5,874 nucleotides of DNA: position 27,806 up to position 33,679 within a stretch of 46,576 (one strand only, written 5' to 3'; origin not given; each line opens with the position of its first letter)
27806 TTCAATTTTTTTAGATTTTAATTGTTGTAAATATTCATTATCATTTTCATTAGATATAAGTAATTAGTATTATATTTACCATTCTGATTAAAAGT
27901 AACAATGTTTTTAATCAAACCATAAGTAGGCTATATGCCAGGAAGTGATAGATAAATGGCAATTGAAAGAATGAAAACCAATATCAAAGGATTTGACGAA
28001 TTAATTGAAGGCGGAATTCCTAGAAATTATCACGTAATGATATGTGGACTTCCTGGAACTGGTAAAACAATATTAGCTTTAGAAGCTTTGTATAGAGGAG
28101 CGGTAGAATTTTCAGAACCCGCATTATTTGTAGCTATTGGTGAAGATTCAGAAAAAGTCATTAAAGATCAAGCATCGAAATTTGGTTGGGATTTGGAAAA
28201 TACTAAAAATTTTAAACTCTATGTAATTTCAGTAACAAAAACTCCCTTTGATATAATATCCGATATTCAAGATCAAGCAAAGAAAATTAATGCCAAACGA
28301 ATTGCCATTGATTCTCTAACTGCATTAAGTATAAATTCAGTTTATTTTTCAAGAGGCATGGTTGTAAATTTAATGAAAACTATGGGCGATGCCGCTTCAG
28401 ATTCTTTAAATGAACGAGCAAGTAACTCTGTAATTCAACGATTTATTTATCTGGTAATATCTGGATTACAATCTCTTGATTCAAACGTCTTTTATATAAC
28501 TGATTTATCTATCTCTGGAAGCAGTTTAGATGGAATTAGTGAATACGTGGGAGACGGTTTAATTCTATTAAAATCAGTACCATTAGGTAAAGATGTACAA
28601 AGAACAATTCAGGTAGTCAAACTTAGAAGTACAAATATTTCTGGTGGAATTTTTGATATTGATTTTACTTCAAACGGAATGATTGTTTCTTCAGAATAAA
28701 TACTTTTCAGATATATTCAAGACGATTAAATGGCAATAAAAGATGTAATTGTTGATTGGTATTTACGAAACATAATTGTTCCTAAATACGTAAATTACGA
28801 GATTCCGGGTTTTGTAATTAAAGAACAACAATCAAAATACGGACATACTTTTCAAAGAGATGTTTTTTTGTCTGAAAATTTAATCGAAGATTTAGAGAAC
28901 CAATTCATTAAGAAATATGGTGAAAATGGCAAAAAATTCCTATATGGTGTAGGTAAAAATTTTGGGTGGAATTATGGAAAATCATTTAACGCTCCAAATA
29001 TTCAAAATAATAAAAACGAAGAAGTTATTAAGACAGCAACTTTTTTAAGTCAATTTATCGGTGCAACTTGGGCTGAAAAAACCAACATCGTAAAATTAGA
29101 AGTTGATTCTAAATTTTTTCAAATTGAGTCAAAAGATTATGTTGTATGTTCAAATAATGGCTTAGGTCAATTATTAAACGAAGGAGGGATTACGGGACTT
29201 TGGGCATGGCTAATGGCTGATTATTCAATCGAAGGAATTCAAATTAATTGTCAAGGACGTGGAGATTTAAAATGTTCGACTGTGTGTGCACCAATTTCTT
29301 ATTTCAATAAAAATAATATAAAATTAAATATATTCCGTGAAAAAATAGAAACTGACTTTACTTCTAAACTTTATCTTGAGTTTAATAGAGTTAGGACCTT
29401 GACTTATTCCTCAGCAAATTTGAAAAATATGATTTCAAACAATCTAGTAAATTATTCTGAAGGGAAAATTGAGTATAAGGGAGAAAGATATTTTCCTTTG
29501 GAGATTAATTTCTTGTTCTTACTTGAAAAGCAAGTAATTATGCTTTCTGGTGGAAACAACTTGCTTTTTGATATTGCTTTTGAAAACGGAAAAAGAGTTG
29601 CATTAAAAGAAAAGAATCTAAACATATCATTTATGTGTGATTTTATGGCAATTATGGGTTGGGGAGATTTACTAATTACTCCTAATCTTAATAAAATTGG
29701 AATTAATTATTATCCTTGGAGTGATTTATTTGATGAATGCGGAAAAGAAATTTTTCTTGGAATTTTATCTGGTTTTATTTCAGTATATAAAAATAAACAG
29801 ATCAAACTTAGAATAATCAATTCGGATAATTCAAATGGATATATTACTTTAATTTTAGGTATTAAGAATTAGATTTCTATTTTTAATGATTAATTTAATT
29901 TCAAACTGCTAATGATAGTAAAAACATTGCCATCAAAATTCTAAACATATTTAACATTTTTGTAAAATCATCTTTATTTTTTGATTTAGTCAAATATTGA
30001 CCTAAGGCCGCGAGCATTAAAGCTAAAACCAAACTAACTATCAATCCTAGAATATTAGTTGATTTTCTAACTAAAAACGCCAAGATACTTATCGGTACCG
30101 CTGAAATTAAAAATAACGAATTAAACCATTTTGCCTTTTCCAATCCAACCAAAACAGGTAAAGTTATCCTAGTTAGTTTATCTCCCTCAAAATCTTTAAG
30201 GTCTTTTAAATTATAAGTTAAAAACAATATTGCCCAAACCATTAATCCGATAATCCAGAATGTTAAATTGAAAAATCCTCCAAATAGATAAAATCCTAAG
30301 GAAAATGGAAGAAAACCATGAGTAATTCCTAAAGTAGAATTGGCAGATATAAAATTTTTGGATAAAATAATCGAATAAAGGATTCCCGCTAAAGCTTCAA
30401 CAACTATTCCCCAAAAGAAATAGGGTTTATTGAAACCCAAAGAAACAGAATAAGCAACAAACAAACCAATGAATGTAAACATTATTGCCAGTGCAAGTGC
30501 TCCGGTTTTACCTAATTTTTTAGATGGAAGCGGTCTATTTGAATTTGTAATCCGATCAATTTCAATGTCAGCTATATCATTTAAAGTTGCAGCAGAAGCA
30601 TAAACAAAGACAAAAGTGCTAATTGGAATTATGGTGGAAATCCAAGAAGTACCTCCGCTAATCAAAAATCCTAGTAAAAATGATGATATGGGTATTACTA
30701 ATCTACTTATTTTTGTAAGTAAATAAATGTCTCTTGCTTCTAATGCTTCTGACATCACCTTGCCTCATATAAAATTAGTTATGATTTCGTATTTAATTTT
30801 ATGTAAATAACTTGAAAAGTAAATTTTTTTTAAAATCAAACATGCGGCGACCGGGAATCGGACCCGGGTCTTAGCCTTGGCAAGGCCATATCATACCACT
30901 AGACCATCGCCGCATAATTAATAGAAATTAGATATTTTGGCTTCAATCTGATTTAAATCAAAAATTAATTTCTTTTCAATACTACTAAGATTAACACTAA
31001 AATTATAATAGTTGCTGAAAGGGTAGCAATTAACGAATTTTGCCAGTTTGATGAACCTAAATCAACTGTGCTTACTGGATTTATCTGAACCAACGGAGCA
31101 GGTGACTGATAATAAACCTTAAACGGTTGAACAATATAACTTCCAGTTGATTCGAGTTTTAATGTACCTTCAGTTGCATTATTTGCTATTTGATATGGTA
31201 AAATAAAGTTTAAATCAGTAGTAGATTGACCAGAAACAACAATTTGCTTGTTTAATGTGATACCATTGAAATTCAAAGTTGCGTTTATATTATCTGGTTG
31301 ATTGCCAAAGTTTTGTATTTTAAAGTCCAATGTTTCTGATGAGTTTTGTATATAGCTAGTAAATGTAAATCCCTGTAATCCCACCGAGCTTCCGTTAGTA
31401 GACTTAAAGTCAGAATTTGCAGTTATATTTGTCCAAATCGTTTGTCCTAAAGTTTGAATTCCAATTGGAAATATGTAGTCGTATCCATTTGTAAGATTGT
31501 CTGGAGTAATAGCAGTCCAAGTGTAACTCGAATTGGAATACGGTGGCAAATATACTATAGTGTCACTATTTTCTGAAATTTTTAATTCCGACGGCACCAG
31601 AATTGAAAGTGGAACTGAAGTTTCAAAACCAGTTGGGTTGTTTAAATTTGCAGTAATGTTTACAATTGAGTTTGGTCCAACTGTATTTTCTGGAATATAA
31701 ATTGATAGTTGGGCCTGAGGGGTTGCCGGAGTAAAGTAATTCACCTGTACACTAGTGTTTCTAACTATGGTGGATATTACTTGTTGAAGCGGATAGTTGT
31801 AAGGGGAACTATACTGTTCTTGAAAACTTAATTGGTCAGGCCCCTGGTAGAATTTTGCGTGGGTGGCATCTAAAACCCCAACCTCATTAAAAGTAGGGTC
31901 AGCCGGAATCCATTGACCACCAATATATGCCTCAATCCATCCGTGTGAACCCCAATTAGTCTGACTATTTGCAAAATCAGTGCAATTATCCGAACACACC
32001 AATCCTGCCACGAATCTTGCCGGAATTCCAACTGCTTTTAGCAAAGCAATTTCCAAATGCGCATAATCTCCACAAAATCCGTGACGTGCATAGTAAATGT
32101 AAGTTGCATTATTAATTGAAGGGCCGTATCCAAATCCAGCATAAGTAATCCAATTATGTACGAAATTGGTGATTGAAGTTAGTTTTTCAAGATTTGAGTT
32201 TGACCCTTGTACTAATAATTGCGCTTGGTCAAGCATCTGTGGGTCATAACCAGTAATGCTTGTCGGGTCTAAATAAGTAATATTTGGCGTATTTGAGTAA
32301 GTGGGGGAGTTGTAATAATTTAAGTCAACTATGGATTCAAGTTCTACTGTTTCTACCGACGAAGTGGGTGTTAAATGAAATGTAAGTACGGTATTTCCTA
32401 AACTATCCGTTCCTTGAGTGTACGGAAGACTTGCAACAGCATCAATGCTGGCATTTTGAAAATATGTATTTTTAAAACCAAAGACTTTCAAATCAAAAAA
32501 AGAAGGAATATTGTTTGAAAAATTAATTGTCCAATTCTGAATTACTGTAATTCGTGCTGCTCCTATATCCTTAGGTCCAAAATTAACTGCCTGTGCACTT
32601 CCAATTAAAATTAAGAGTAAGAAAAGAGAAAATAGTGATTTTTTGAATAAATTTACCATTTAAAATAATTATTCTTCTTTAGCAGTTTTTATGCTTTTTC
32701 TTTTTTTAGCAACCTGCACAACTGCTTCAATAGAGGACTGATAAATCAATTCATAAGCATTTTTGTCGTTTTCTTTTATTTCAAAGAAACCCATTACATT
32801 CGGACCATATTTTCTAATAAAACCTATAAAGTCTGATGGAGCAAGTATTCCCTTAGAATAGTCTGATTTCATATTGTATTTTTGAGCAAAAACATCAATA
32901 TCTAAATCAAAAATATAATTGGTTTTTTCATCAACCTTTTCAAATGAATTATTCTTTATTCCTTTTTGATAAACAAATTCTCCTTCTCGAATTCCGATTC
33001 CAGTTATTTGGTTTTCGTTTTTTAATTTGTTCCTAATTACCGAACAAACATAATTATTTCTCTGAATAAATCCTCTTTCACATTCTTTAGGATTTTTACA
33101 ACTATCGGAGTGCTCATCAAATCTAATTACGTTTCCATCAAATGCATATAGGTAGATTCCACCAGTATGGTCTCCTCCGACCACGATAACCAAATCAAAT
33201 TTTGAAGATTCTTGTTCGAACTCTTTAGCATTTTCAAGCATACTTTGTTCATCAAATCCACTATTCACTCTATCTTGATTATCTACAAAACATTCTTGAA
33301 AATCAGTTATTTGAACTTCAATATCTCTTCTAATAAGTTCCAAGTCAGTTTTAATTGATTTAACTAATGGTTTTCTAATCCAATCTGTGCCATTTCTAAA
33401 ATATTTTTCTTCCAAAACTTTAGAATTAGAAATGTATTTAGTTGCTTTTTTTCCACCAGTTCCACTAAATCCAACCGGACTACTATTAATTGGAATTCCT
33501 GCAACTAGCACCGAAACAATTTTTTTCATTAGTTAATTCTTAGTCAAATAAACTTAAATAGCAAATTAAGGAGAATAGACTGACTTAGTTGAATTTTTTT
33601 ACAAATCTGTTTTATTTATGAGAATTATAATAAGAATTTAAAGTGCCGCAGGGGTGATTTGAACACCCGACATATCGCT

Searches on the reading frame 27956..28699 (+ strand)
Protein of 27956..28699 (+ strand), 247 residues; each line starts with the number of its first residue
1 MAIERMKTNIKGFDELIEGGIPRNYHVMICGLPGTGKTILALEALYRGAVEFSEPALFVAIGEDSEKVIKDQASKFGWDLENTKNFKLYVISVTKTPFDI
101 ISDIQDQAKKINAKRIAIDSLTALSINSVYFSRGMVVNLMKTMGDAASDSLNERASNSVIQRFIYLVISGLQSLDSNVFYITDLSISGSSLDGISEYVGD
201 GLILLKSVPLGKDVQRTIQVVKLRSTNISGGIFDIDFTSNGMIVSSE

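Call 25: search_protein_families(library=pfam, proteins=[window:27956-28699:+], max_evalue=0.001)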
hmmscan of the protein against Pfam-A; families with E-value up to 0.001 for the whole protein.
window:27956-28699:+ (247 aa): 2 families
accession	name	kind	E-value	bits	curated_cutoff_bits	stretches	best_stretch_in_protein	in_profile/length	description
PF06745.19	ATPase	-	1.1e-39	136.6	26.6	1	7-245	2-227/231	KaiC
PF13481.12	AAA_25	-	3.7e-05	23.9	27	1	13-127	22-158/195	AAA domain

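Call 51: search_protein_families(library=ncbifam, proteins=[window:27956-28699:+], max_evalue=0.001)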
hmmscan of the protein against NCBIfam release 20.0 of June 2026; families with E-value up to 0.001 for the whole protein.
window:27956-28699:+ (247 aa): 11 families
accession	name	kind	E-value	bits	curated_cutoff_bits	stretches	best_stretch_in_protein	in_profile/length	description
NF006799.0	PRK09302.1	equivalog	5.6e-31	107.7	408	1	2-124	9-142/515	circadian clock protein KaiC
TIGR03877.1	thermo_KaiC_1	hypoth_equivalog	1.1e-27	97.1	307.25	2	3-85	1-81/238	KaiC domain-containing protein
TIGR02655.1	circ_KaiC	equivalog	1.1e-27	96.9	546.25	1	5-242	2-226/484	circadian clock protein KaiC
TIGR03881.1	KaiC_arch_4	hypoth_equivalog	7.1e-25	88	247.8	1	4-244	1-228/231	KaiC domain-containing protein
TIGR03880.1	KaiC_arch_3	hypoth_equivalog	5.5e-22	78.4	249.45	1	10-132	2-125/224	KaiC domain-containing protein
TIGR00416.1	sms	equivalog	3.5e-09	35.9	403.05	1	4-138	74-196/454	DNA repair protein RadA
NF052589.1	ArlH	equivalog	4.4e-07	29.9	215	1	13-227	9-204/229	archaellum protein ArlH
NF004723.0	PRK06067.1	subfamily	8e-06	25.5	194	1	7-142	17-156/243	flagellar accessory protein FlaH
TIGR03878.1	thermo_KaiC_2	hypoth_equivalog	5.8e-05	22.5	232.2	1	19-146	31-165/259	KaiC domain-containing protein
TIGR03600.1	phage_DnaB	exception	0.00019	20.6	498.65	1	6-129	177-292/421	phage replicative helicase, DnaB family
NF003301.0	PRK04301.1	equivalog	0.00072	18.8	259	0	2-135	79-219/316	DNA repair and recombination protein RadA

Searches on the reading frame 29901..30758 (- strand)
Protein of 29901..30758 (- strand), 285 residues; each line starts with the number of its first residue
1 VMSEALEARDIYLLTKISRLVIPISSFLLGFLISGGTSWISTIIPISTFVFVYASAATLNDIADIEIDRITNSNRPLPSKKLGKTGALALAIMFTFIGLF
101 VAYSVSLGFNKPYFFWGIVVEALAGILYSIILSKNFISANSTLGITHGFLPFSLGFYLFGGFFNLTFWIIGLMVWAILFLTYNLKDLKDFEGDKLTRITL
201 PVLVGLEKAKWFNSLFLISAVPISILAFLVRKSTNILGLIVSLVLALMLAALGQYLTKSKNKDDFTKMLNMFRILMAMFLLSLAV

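Call 25: search_protein_families(library=pfam, proteins=[window:29901-30758:-], max_evalue=0.001)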
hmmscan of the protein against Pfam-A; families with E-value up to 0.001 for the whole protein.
window:29901-30758:- (285 aa): 1 family
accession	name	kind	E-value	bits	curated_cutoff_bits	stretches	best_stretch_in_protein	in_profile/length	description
PF01040.23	UbiA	-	1.6e-31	110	34.2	1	27-272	5-246/250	UbiA prenyltransferase family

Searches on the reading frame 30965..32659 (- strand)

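Call 25: search_protein_families(library=pfam, proteins=[window:30965-32659:-], max_evalue=0.001)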
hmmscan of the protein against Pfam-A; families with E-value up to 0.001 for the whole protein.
window:30965-32659:- (564 aa): 1 family
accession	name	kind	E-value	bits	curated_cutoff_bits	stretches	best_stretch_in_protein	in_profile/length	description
PF01841.26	Transglut_core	-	6.1e-22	78.4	23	1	147-255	5-108/108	Transglutaminase-like superfamily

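Call 51: search_protein_families(library=ncbifam, proteins=[window:30965-32659:-], max_evalue=0.001)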
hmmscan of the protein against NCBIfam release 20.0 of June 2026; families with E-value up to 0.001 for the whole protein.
window:30965-32659:- (564 aa): 0 families

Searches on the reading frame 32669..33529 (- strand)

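Call 25: search_protein_families(library=pfam, proteins=[window:32669-33529:-], max_evalue=0.001)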
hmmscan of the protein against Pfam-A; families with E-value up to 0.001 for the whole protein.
window:32669-33529:- (286 aa): 1 family
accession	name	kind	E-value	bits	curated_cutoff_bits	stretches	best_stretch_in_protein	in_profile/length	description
PF00491.26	Arginase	-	0.00021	21.3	22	1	70-197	49-180/280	Arginase family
